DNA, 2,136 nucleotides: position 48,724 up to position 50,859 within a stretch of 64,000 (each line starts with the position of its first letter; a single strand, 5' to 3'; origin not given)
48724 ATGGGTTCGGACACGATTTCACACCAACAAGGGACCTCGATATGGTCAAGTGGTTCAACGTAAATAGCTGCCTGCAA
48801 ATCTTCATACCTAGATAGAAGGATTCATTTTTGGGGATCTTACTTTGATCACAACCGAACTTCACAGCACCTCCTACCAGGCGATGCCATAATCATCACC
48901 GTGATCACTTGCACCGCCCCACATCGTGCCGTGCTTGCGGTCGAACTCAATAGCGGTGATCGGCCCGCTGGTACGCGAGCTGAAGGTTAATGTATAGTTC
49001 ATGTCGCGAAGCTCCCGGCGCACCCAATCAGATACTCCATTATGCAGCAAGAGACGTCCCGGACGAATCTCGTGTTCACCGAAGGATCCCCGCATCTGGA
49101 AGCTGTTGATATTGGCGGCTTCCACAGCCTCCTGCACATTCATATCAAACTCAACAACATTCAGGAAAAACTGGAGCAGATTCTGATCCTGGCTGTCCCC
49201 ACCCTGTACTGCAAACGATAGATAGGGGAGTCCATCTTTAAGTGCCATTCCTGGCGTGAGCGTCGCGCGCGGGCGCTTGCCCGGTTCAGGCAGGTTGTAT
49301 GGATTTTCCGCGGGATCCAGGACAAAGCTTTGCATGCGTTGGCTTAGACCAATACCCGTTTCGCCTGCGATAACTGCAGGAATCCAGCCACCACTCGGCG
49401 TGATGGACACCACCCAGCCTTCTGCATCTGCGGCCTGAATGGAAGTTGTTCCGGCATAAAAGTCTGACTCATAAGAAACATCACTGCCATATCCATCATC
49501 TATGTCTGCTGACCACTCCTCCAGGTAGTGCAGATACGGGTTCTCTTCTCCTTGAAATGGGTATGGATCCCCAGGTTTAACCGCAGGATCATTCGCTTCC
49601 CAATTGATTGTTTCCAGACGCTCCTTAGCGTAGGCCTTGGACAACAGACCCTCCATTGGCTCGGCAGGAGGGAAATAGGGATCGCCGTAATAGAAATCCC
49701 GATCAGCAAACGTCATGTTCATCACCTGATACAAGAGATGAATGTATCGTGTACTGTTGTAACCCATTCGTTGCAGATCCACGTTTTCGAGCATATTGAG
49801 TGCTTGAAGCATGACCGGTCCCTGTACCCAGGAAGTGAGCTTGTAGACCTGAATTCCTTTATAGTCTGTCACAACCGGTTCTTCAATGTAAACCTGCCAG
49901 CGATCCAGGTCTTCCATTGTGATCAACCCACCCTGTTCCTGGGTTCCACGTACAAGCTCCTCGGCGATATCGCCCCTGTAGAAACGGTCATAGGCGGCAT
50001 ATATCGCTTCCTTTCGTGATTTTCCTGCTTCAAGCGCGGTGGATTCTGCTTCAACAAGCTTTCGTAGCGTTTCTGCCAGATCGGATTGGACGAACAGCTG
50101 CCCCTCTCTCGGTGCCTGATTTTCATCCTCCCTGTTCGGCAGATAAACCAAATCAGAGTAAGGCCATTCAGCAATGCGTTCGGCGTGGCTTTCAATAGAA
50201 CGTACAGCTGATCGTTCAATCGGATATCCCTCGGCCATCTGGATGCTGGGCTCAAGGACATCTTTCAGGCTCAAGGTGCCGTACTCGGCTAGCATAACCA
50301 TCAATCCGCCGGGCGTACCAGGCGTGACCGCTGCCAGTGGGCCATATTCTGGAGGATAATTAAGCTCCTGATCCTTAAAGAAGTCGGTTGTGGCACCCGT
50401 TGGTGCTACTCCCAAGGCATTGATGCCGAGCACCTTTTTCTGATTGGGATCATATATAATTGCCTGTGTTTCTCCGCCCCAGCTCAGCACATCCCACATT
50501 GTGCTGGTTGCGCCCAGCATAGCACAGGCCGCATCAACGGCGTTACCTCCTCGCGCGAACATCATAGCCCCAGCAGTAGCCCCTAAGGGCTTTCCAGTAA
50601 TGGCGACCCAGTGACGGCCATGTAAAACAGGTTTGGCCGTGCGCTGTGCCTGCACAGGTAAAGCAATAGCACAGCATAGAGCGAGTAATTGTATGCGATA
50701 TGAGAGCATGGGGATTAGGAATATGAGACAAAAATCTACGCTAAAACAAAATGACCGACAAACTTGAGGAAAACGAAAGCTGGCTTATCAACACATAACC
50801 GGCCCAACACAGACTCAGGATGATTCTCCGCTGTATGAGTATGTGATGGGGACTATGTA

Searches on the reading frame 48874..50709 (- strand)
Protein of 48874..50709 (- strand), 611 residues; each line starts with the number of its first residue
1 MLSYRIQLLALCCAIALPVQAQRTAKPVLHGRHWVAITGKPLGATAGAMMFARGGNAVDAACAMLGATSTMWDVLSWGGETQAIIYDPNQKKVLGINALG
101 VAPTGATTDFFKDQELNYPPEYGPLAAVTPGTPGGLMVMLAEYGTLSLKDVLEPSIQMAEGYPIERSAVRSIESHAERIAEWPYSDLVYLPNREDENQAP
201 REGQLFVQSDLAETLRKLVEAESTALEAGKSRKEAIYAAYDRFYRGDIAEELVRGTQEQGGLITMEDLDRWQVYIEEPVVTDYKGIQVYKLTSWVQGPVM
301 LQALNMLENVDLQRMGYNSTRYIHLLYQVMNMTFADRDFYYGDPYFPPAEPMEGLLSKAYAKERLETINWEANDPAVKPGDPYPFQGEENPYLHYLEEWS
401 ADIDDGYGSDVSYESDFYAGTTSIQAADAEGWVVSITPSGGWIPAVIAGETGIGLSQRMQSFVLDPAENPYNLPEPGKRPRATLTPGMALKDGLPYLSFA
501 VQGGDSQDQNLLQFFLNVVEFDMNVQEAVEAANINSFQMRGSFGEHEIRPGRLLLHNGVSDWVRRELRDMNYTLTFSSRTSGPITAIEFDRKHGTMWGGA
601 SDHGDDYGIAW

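Call 74: search_protein_families(library=pfam, proteins=[window:48874-50709:-], max_evalue=0.001)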
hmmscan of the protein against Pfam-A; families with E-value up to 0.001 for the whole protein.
window:48874-50709:- (611 aa): 1 family
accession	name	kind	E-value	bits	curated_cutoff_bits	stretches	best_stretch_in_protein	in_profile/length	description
PF01019.26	G_glu_transpept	-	7.1e-102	342.3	27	1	50-602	3-507/512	Gamma-glutamyltranspeptidase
